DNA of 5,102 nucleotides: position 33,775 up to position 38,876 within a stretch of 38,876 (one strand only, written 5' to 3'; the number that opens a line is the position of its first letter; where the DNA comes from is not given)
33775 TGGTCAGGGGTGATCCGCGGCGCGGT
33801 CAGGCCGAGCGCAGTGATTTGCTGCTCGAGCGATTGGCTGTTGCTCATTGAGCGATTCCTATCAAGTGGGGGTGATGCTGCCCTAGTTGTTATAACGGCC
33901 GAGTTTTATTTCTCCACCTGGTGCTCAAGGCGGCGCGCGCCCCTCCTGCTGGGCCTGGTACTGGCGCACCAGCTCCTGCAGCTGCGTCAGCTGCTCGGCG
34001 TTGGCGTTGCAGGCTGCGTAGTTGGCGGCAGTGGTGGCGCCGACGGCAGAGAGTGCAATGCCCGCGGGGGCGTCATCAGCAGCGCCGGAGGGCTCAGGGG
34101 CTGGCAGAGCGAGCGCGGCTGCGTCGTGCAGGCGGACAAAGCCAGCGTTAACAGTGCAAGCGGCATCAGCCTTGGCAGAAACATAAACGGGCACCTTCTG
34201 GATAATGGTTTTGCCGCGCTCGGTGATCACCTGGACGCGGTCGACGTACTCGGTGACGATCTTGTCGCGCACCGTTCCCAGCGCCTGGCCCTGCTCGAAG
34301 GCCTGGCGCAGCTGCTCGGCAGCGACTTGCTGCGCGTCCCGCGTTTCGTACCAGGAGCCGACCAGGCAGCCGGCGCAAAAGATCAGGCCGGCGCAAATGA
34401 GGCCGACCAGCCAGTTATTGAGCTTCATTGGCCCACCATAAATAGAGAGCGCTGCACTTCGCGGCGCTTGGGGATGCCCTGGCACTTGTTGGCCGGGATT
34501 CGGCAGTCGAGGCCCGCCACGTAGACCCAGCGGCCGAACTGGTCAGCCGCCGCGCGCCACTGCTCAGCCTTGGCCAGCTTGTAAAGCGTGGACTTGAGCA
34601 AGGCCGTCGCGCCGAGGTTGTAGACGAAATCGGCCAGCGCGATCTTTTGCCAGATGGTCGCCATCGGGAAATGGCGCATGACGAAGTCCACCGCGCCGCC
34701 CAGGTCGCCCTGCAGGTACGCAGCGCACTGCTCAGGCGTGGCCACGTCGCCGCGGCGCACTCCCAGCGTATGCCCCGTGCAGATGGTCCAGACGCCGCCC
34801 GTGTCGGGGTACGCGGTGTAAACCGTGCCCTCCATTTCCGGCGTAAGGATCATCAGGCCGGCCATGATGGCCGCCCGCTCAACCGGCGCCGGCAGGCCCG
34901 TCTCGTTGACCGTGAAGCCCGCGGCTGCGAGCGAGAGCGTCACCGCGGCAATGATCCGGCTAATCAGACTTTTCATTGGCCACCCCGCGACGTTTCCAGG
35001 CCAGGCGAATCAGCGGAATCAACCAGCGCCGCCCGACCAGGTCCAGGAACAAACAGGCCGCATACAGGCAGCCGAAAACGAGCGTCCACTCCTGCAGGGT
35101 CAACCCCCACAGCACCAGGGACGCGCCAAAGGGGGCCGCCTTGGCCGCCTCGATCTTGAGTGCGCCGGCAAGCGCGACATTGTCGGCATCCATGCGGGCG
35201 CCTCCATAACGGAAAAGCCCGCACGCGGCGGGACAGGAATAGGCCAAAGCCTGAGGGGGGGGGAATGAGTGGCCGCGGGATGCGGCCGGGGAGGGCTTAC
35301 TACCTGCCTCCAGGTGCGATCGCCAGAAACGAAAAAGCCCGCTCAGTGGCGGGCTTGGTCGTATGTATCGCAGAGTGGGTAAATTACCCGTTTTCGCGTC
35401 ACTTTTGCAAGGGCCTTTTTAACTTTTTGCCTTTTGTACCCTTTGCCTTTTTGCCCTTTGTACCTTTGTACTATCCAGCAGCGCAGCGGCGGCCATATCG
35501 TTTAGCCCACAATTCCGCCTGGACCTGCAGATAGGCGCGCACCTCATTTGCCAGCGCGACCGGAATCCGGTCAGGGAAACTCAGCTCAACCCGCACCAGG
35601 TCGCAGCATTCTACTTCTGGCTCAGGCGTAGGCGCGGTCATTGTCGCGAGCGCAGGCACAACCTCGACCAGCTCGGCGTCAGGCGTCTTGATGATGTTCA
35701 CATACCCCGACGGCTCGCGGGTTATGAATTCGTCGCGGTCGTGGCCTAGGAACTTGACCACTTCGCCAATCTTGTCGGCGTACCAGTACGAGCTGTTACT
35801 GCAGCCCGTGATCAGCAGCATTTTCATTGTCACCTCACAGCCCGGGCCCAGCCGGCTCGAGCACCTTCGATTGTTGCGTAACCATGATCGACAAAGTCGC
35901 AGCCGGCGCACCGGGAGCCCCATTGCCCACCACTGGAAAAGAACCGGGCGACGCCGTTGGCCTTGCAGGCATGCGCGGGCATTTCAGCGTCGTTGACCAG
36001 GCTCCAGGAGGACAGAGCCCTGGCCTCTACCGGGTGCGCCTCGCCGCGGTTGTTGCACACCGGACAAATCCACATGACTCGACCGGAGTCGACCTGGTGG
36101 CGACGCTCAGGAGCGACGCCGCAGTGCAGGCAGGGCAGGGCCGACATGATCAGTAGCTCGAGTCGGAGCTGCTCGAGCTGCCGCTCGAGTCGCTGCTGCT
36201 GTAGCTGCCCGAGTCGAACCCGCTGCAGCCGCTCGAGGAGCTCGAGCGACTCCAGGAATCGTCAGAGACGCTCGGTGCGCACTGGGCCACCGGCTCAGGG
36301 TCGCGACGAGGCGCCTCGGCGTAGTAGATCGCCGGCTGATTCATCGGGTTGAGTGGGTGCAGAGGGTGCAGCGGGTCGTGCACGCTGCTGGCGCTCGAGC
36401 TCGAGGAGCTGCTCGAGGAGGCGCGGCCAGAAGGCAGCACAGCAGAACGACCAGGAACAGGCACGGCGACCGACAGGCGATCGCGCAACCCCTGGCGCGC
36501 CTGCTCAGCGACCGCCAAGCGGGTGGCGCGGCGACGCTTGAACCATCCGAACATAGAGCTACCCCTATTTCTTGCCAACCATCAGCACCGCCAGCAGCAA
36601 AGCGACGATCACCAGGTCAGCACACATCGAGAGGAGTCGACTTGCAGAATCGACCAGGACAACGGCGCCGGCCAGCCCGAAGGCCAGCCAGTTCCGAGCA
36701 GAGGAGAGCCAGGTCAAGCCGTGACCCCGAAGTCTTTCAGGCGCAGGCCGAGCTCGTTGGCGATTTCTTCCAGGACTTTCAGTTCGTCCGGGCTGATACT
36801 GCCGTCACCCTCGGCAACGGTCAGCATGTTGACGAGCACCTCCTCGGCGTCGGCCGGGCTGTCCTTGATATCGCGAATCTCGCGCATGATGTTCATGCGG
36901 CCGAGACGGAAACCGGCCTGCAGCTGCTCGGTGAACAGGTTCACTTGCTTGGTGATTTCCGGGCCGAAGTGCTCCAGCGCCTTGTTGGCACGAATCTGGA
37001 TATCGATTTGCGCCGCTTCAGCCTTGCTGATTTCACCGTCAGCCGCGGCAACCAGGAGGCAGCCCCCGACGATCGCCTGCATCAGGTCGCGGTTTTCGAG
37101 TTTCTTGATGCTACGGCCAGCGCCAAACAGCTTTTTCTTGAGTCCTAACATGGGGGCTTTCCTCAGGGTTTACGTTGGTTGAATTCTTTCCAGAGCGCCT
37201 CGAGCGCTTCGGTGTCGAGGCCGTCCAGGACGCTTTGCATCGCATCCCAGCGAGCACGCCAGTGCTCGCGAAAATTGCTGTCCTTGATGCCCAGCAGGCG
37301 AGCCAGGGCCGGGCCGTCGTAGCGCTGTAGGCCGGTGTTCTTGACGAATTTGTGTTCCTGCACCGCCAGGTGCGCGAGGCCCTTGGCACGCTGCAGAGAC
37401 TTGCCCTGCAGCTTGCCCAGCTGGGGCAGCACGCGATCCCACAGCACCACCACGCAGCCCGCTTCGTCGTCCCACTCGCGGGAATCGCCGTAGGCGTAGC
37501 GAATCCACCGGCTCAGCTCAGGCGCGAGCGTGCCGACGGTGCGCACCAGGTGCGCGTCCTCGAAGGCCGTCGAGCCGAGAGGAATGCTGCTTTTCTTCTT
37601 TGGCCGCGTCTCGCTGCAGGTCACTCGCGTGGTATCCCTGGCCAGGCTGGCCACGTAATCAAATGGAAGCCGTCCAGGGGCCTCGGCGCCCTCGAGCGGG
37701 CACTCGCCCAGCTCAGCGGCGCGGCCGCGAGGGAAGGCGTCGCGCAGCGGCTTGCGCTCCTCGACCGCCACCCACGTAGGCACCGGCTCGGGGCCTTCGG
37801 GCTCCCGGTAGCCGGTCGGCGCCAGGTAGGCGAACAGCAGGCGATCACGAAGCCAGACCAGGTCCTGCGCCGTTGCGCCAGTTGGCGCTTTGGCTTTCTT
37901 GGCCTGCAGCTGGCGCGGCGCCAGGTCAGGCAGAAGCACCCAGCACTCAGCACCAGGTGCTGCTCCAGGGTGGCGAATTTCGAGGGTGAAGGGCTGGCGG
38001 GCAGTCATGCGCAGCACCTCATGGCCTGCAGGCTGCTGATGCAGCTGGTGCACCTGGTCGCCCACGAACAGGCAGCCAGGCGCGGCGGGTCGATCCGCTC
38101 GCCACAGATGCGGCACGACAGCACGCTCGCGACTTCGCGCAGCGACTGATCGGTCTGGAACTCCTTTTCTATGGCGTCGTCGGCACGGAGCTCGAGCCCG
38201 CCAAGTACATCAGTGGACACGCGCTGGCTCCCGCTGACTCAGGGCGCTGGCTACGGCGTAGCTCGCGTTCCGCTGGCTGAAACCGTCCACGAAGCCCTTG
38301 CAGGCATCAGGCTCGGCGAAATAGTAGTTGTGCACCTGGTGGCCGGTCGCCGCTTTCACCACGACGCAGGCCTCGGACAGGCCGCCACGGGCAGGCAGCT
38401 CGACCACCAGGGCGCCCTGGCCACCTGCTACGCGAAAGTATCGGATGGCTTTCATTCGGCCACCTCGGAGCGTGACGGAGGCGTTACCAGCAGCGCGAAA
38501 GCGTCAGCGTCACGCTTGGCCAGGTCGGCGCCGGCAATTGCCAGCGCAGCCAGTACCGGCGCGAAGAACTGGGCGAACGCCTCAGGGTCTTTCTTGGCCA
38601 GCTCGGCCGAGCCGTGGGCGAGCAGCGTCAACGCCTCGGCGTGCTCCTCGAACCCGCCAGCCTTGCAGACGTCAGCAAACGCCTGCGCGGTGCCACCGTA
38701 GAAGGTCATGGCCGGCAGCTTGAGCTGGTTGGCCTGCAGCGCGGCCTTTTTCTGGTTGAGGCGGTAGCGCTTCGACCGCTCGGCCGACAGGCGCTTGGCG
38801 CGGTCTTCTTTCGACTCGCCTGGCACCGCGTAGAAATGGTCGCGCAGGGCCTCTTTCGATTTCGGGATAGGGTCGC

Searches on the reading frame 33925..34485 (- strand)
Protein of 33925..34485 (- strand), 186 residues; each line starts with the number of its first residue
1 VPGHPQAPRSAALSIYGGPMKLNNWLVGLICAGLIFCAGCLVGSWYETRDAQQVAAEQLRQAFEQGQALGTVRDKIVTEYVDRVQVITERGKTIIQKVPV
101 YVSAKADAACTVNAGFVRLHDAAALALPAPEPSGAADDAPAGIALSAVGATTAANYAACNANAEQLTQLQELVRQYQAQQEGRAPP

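Call 25: search_protein_families(library=pfam, proteins=[window:33925-34485:-], max_evalue=0.01)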
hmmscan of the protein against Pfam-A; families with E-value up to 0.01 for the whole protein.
window:33925-34485:- (186 aa): 0 families

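Call 80: search_protein_families(library=phrogs, proteins=[window:33925-34485:-], max_evalue=0.001)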
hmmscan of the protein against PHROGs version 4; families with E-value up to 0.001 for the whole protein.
window:33925-34485:- (186 aa): 1 family
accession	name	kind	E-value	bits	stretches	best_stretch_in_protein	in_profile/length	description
phrog_4952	-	other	9.4e-51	173.2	1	24-180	5-169/171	signal peptide motif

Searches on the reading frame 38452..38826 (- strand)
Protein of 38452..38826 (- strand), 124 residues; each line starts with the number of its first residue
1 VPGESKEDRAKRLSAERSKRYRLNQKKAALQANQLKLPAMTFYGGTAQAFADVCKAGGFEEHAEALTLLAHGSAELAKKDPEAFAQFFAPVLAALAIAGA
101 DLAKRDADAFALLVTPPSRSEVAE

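Call 25: search_protein_families(library=pfam, proteins=[window:38452-38826:-], max_evalue=0.01)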
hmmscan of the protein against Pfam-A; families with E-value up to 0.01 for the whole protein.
window:38452-38826:- (124 aa): 0 families

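Call 80: search_protein_families(library=phrogs, proteins=[window:38452-38826:-], max_evalue=0.001)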
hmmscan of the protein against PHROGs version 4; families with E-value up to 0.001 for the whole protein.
window:38452-38826:- (124 aa): 4 families
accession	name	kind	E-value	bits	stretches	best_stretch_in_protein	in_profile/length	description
phrog_4093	-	unknown function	2.9e-18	66.9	1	4-87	4-86/98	-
phrog_14676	-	unknown function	1.2e-13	51.9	1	40-87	1-48/60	-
phrog_5439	-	unknown function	2.5e-07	32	1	17-89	6-72/106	-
phrog_34333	-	unknown function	7.2e-07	30.6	1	1-61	1-60/85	-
